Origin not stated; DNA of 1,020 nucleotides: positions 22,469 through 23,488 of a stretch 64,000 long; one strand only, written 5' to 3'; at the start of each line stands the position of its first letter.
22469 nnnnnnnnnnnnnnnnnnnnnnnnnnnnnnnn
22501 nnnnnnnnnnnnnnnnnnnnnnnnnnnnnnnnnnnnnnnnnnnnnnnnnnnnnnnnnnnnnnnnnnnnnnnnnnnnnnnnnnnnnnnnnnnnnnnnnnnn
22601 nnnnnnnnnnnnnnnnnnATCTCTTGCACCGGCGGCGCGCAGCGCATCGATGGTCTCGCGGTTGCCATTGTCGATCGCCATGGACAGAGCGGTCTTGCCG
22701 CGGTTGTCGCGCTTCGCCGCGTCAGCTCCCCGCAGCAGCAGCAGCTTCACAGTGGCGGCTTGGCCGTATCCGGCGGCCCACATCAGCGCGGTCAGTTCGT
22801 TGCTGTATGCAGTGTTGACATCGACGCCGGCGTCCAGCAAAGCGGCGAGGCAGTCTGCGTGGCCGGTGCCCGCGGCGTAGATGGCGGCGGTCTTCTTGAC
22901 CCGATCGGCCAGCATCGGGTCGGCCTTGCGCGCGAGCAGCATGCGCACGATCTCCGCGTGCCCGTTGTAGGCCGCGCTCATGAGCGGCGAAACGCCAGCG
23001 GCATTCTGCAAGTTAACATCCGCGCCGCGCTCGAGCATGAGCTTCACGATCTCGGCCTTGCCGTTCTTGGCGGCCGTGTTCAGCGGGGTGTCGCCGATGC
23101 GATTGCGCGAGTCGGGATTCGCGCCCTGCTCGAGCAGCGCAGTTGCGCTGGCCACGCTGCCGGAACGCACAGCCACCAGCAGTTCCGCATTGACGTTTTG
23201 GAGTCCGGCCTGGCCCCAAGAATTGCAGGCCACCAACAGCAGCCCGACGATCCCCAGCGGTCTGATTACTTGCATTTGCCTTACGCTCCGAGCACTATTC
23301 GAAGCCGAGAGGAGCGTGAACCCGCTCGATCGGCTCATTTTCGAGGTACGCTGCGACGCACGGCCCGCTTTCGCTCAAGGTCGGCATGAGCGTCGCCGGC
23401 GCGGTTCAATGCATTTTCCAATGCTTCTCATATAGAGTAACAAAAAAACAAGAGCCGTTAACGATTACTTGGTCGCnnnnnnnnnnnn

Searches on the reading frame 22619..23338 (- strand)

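Call 48: search_protein_families(library=pfam, proteins=[window:22619-23338:-], max_evalue=0.00001)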
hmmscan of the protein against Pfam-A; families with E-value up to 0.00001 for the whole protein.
window:22619-23338:- (240 aa): 6 families
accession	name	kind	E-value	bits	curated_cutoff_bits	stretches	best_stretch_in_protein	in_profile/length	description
PF12796.13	Ank_2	-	6.3e-36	123.3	27.3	2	53-143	1-88/90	Ankyrin repeats (3 copies)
PF00023.36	Ank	-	2.2e-33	112.9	21.1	2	82-112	2-32/33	Ankyrin repeat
PF13637.12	Ank_4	-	1.7e-27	95.2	22.7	2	96-135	11-50/50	Ankyrin repeats (many copies)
PF13606.12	Ank_3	-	1e-26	90.1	22.3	0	82-109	2-29/30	Ankyrin repeat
PF13857.12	Ank_5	-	2.8e-26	91.7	27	3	101-155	1-56/56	Ankyrin repeats (many copies)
PF24521.3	Ank_KRIT1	-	4.9e-09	36.5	80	0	59-138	28-108/149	KRIT1 ankyrin-repeats domain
